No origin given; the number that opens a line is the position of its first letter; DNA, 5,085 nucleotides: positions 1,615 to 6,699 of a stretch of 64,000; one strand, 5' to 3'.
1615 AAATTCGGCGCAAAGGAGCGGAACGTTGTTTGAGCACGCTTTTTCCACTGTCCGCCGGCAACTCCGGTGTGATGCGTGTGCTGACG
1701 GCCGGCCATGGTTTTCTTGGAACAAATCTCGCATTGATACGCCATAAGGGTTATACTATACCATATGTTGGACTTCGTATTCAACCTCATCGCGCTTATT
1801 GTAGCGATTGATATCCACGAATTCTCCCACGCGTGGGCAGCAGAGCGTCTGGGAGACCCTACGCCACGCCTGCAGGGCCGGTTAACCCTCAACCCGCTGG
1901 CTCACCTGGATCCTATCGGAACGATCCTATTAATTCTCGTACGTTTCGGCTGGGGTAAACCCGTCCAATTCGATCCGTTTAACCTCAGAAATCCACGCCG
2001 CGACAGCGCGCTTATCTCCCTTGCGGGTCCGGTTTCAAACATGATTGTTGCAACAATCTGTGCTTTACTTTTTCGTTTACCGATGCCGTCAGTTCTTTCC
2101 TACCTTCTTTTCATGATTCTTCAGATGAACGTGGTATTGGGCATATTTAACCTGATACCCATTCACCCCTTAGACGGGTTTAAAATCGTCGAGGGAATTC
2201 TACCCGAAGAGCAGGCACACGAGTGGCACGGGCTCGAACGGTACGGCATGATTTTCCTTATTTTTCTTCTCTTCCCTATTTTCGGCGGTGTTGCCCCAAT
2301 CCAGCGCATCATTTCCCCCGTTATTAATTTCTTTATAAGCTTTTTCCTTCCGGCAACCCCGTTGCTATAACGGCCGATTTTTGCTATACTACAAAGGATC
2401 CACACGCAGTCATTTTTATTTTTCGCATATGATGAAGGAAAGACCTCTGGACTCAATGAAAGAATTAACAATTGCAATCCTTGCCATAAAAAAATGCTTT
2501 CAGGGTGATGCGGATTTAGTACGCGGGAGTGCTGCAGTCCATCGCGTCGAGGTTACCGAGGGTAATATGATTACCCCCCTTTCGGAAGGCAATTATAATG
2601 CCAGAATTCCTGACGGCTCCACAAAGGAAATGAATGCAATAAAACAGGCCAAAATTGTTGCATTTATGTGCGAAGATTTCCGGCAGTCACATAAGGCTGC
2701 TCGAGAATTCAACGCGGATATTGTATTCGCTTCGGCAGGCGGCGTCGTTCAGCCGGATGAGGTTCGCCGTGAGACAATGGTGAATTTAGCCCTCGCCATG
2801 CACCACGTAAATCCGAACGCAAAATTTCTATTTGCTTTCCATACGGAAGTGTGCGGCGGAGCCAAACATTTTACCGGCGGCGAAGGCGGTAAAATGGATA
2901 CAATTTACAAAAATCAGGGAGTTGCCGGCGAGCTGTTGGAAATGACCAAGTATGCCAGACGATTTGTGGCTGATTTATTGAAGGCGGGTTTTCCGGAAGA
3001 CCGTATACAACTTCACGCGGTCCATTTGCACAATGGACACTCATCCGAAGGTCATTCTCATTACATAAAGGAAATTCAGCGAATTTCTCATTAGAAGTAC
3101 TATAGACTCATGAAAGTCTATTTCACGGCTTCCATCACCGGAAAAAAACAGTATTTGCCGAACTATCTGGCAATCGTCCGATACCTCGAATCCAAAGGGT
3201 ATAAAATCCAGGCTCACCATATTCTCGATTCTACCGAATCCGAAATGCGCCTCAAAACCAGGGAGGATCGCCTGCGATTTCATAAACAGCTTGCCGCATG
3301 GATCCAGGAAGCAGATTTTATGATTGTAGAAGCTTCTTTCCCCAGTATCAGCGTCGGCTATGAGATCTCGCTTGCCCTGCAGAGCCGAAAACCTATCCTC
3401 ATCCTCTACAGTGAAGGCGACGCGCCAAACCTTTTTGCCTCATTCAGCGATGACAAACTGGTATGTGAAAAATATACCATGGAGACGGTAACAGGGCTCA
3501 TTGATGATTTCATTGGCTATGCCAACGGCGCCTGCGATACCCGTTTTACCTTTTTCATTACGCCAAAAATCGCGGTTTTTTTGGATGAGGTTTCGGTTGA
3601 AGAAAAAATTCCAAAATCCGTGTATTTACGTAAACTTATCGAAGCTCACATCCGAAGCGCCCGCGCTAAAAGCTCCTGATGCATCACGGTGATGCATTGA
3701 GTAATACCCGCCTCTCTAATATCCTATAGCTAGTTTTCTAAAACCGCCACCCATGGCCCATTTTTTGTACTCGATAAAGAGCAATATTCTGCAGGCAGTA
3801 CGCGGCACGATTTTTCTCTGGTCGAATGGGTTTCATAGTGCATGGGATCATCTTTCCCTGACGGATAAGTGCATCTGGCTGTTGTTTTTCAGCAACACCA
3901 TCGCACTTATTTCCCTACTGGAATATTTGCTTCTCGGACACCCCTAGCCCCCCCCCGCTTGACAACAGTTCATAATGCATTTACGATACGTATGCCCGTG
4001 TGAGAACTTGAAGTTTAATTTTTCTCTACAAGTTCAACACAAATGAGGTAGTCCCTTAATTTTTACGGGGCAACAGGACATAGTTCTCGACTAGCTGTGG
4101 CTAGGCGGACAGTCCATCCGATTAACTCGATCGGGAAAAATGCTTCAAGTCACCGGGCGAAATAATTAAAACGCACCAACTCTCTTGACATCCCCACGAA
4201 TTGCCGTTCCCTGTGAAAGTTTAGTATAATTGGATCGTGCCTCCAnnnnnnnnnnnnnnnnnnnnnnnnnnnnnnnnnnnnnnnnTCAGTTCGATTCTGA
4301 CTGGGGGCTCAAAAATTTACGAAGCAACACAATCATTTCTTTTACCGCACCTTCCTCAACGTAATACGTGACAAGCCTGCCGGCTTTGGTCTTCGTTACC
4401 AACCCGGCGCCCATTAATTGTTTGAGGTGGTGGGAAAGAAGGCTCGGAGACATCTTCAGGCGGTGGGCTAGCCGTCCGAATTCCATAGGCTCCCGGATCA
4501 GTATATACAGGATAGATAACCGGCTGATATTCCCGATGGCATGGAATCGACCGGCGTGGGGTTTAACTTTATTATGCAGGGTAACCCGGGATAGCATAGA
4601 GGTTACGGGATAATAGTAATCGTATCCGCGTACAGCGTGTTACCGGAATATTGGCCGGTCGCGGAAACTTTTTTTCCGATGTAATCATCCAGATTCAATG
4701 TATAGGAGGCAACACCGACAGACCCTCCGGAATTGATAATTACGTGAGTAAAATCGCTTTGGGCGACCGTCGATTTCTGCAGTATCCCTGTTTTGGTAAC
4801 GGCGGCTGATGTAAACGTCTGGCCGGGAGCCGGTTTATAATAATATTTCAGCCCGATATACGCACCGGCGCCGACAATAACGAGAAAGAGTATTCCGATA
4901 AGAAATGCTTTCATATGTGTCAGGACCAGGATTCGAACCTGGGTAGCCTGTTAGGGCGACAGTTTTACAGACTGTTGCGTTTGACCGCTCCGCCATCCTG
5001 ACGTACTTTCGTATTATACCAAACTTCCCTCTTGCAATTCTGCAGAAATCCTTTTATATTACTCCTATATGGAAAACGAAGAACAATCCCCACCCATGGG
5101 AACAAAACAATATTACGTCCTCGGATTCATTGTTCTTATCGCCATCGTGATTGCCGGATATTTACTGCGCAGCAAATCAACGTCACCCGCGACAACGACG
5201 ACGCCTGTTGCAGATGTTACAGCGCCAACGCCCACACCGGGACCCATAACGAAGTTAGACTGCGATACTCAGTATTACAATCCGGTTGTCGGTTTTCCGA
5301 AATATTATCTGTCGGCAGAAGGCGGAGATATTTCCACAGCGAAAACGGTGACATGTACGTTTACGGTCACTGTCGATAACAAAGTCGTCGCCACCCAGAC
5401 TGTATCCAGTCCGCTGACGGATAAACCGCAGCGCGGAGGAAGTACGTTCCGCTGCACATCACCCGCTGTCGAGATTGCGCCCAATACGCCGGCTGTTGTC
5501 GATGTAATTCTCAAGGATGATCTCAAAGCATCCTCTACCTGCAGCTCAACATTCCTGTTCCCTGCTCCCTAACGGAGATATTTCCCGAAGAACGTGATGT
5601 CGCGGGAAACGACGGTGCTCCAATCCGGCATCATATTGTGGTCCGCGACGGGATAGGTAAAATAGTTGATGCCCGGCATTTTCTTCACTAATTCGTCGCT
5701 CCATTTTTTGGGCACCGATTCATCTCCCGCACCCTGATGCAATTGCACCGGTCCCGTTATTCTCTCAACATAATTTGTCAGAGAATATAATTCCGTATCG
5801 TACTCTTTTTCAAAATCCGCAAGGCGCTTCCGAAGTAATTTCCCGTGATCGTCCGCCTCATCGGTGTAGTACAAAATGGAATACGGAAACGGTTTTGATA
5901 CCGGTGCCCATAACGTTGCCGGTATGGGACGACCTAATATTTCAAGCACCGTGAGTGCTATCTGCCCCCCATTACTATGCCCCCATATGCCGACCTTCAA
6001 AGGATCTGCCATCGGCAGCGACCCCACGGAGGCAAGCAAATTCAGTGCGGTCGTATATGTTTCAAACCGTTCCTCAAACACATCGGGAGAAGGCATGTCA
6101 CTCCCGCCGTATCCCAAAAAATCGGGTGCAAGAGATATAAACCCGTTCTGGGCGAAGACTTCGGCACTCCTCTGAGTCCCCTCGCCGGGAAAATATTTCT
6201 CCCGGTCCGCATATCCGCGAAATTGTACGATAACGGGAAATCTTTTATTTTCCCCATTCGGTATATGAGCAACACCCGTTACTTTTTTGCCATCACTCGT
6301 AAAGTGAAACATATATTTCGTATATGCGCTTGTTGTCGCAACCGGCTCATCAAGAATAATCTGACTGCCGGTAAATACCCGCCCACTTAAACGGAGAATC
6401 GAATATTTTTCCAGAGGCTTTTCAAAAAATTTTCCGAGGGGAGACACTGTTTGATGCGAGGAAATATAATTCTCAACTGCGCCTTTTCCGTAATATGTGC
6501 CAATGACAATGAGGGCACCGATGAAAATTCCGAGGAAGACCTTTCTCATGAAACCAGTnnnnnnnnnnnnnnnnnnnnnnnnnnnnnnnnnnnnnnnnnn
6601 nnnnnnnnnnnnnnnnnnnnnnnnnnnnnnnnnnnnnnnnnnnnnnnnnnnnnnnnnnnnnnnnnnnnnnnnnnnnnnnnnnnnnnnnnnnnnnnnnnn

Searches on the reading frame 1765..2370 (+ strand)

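Call 62: search_protein_families(library=pfam, proteins=[window:1765-2370:+], max_evalue=0.0001)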
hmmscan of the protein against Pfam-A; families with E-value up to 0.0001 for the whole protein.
window:1765-2370:+ (201 aa): 1 family
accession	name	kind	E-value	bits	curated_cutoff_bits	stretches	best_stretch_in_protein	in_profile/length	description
PF02163.28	Peptidase_M50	-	3e-14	53.3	27.2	1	111-148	159-196/221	Peptidase family M50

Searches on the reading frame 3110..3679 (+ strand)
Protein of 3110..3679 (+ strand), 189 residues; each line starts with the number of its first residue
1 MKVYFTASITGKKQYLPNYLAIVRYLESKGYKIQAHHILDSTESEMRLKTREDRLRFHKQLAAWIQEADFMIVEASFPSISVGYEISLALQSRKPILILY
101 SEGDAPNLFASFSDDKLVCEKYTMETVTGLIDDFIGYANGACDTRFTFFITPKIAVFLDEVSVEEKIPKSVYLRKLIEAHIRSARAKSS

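Call 62: search_protein_families(library=pfam, proteins=[window:3110-3679:+], max_evalue=0.0001)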
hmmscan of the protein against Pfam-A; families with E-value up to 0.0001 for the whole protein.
window:3110-3679:+ (189 aa): 1 family
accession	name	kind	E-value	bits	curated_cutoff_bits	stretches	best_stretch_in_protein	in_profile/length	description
PF12651.13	RHH_3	-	3.8e-05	24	21.6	1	144-179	3-38/44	Ribbon-helix-helix domain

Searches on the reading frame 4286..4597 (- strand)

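Call 62: search_protein_families(library=pfam, proteins=[window:4286-4597:-], max_evalue=0.0001)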
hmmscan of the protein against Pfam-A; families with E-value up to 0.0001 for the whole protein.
window:4286-4597:- (103 aa): 4 families
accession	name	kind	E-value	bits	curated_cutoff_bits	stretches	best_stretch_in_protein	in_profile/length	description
PF01022.26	HTH_5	-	1.5e-13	50.8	22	1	26-69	4-47/47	Bacterial regulatory protein, arsR family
PF12840.13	HTH_20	-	1.7e-06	28.3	27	1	25-69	5-50/51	Helix-turn-helix domain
PF01047.28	MarR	-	3.2e-05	24.2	24.6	1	25-71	4-51/59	MarR family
PF24038.1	DUF7347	-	5.3e-05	23.8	27.6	1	17-73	4-63/77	Domain of unknown function (DUF7347)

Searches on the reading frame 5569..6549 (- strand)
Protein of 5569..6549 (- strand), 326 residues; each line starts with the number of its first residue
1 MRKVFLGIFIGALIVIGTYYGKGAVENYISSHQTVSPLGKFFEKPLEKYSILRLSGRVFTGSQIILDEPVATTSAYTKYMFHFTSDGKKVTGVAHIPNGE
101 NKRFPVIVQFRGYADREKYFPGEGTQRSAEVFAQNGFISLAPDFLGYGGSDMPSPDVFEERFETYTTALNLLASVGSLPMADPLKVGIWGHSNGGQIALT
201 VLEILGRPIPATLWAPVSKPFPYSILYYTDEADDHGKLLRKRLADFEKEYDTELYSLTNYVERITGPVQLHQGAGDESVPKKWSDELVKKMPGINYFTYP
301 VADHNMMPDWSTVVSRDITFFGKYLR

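Call 62: search_protein_families(library=pfam, proteins=[window:5569-6549:-], max_evalue=0.0001)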
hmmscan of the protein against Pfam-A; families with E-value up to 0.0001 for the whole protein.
window:5569-6549:- (326 aa): 6 families
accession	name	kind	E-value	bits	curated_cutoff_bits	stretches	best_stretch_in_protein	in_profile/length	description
PF12146.15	Hydrolase_4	-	9.8e-07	28.7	27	0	126-202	21-94/239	Serine aminopeptidase, S33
PF05448.18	AXE1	-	1e-06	28.2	21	0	79-118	57-97/321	Acetyl xylan esterase (AXE1)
PF00326.27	Peptidase_S9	-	8.7e-06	25.8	22.6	1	130-307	8-190/213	Prolyl oligopeptidase family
PF00561.26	Abhydrolase_1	-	1.6e-05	25.1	25.8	0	129-209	20-94/245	alpha/beta hydrolase fold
PF12697.13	Abhydrolase_6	-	4.7e-05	24.6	26.3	0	136-247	27-116/217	Alpha/beta hydrolase family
PF01738.24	DLH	-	6.3e-05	23.1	21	0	127-201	32-114/217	Dienelactone hydrolase family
